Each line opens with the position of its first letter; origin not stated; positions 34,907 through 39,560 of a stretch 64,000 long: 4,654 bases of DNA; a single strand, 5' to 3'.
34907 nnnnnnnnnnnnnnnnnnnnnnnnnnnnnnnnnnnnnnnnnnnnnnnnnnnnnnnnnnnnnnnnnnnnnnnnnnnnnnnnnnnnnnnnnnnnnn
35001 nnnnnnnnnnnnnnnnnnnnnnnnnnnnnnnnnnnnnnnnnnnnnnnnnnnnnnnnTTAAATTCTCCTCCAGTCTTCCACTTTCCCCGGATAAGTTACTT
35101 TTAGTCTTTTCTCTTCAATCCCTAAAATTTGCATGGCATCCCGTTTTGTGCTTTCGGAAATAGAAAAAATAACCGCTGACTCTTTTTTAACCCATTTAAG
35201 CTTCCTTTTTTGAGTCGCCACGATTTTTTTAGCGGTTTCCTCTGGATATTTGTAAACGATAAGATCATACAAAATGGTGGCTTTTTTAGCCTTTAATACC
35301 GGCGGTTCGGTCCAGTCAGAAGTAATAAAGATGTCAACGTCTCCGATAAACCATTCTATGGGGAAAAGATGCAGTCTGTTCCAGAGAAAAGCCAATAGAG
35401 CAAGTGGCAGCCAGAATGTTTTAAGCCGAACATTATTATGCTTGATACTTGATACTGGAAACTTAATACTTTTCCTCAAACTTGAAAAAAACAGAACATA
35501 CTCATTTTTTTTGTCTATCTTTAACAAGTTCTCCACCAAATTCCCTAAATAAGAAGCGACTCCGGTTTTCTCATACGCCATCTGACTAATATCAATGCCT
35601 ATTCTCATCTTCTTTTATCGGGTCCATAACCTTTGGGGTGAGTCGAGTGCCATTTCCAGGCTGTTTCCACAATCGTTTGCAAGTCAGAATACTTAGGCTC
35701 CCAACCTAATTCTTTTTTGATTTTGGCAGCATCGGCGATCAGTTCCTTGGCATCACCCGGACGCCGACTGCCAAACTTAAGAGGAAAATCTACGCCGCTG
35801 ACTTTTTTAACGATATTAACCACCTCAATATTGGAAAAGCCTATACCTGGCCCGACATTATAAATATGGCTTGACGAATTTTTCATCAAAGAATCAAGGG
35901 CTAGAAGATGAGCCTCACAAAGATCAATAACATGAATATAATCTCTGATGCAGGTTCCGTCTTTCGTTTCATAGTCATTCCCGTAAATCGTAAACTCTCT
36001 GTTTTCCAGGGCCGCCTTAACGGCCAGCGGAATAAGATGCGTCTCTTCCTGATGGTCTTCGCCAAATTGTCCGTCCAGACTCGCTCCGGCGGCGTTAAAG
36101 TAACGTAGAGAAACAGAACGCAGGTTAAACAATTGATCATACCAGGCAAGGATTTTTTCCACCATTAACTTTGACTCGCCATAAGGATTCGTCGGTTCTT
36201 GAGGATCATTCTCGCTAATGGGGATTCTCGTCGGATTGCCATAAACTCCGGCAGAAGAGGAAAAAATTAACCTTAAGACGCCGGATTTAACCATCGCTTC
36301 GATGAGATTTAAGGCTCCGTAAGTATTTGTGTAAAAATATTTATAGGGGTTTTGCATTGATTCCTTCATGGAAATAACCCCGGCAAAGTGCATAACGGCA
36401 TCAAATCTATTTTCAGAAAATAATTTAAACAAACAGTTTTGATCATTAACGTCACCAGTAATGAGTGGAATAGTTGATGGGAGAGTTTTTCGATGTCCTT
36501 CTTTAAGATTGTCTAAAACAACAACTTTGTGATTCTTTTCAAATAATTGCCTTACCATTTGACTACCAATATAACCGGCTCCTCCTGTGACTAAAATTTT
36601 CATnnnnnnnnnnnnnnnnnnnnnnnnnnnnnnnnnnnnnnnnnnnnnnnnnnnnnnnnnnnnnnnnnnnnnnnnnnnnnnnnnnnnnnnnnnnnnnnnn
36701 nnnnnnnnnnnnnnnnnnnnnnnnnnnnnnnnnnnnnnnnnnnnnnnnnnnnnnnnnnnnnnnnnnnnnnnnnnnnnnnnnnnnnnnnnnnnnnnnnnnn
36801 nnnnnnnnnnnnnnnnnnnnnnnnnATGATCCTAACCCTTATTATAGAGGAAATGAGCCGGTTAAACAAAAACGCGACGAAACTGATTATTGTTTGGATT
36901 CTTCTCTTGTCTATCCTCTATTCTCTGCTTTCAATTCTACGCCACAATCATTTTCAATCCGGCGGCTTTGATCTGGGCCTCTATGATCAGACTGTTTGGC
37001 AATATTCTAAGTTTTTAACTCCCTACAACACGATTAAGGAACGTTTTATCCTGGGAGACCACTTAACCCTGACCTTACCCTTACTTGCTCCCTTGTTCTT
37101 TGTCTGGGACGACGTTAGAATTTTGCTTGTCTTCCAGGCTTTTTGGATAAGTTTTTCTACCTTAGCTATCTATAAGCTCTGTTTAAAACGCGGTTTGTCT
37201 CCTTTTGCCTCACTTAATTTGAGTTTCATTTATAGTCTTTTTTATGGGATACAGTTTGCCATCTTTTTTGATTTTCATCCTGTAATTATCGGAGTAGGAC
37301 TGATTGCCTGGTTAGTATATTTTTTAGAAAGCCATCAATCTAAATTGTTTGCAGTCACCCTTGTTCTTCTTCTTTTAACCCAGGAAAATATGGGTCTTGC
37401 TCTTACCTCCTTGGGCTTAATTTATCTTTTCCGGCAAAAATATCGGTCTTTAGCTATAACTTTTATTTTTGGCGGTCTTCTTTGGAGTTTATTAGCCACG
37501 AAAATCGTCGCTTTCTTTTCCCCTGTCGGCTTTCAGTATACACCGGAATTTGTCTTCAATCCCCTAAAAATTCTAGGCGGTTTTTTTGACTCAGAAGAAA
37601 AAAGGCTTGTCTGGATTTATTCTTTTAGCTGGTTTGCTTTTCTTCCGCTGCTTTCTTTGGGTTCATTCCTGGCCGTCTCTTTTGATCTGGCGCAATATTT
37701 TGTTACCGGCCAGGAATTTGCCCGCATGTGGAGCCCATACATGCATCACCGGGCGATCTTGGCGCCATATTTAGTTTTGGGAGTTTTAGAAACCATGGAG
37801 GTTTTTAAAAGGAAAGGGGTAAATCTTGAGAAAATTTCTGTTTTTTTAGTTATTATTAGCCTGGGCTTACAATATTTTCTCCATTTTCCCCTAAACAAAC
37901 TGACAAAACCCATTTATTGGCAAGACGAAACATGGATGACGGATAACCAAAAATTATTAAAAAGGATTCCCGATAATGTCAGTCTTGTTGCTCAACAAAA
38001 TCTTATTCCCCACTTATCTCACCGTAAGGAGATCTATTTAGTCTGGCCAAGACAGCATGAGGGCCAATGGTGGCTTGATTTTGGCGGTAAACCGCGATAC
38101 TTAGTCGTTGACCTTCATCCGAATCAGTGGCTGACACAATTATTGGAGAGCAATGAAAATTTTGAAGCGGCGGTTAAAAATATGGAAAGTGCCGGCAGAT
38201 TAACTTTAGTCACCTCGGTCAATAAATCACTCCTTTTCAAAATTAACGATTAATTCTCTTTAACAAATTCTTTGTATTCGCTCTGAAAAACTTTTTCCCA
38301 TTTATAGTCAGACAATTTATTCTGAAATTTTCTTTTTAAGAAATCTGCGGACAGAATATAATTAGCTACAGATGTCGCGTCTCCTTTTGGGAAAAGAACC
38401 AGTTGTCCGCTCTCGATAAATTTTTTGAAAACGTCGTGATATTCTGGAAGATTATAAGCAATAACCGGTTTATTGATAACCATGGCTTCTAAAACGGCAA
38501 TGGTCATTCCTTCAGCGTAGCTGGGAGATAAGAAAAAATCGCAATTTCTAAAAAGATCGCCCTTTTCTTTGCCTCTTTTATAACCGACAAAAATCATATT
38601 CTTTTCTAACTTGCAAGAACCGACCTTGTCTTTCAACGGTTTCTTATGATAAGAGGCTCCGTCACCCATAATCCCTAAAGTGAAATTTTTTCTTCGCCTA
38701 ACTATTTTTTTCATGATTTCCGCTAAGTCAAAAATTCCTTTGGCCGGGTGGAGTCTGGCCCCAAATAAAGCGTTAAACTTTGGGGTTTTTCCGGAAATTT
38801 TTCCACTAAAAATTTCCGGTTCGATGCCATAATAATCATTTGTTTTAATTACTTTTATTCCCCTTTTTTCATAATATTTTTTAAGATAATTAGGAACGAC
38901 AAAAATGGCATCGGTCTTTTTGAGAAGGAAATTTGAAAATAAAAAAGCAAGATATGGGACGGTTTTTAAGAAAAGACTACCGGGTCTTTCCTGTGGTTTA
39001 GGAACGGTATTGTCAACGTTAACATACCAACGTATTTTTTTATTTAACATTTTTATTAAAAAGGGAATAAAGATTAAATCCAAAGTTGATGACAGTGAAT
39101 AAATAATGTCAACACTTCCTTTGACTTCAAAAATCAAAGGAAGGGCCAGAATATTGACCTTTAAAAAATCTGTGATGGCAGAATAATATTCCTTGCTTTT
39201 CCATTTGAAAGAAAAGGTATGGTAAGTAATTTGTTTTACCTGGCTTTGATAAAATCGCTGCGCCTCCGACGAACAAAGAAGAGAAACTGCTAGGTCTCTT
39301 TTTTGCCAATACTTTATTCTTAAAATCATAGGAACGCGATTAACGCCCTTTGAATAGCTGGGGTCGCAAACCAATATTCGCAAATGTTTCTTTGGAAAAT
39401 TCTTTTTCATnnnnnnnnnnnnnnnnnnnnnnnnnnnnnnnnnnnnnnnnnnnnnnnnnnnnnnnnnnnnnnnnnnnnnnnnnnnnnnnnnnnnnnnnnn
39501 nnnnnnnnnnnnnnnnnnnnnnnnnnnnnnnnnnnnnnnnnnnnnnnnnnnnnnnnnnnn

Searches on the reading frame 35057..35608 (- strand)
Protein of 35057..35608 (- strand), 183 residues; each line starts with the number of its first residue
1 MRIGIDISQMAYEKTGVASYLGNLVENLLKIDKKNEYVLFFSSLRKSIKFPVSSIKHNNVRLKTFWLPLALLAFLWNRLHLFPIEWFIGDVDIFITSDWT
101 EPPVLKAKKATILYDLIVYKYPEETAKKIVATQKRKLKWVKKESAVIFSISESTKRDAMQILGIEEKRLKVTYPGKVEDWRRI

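Call 22: search_protein_families(library=pfam, proteins=[window:35057-35608:-], max_evalue=0.001)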
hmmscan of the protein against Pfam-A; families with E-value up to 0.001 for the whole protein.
window:35057-35608:- (183 aa): 1 family
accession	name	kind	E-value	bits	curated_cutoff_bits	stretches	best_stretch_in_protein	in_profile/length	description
PF13439.12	Glyco_transf_4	-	0.00017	22.1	28.5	1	16-175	3-165/170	Glycosyltransferase Family 4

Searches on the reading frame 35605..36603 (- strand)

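Call 22: search_protein_families(library=pfam, proteins=[window:35605-36603:-], max_evalue=0.001)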
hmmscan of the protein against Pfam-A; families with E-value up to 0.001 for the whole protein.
window:35605-36603:- (332 aa): 10 families
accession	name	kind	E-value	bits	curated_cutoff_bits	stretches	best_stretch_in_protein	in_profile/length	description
PF01370.27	Epimerase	-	1.5e-63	214.9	20.9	1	3-251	1-240/240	NAD dependent epimerase/dehydratase family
PF16363.11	GDP_Man_Dehyd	-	2e-60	205.4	27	1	4-307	1-325/332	GDP-mannose 4,6 dehydratase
PF01073.25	3Beta_HSD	-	9.4e-20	71.2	22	1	4-242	1-235/280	3-beta hydroxysteroid dehydrogenase/isomerase family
PF02719.21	Polysacc_synt_2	-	8.3e-16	58.4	20.2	1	3-173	1-173/293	Polysaccharide biosynthesis protein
PF04321.23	RmlD_sub_bind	-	3.4e-15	56.3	27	1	1-152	1-136/287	RmlD substrate binding domain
PF13460.12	NAD_binding_10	-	9.8e-10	39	27.2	1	7-152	1-131/184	NAD(P)H-binding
PF05368.20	NmrA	-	1.1e-07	32.2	27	1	2-117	4-107/298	NmrA-like family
PF07993.18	NAD_binding_4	-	4.1e-07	29.9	20.1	1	5-180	1-216/258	Male sterility protein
PF00106.31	adh_short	-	2e-05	24.6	26.6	1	3-106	3-121/195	short chain dehydrogenase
PF08659.16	KR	-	4e-05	24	22.6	1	3-126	3-146/180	KR domain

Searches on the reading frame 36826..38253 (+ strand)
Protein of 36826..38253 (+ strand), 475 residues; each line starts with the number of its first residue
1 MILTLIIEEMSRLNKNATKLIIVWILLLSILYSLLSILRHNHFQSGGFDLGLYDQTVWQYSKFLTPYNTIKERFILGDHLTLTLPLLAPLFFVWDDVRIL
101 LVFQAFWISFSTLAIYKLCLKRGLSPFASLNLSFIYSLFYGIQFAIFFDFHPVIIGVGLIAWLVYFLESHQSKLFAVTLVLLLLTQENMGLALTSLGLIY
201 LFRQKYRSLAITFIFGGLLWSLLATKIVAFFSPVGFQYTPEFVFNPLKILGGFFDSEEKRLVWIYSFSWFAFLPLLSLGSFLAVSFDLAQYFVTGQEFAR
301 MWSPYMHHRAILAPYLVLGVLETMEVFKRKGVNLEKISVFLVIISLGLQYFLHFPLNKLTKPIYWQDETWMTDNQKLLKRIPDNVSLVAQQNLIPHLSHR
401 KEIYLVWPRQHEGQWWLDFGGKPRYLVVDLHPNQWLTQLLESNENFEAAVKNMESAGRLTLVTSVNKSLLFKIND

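Call 22: search_protein_families(library=pfam, proteins=[window:36826-38253:+], max_evalue=0.001)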
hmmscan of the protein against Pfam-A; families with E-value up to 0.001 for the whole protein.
window:36826-38253:+ (475 aa): 1 family
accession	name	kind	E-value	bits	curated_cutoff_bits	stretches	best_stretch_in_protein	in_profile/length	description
PF09852.15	DUF2079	-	1.3e-44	153.4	28.2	1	39-406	1-400/459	Predicted membrane protein (DUF2079)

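Call 61: search_protein_families(library=ncbifam, proteins=[window:36826-38253:+], max_evalue=0.00001)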
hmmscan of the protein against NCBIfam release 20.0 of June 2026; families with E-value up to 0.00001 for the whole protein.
window:36826-38253:+ (475 aa): 0 families

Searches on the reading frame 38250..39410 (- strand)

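Call 4: search_protein_families(library=pfam, proteins=[window:38250-39410:-], max_evalue=1)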
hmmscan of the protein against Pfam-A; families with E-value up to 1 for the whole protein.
window:38250-39410:- (386 aa): 3 families
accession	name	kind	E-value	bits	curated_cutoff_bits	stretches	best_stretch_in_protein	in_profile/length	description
PF00534.26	Glycos_transf_1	-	1.9e-23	83.3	26.4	1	209-354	13-154/172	Glycosyl transferases group 1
PF13692.12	Glyco_trans_1_4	-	7.8e-21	75.3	27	1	214-353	4-137/142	Glycosyl transferases group 1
PF20706.3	GT4-conflict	-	0.013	14.9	26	1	164-317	145-309/385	Family 4 Glycosyltransferase in conflict systems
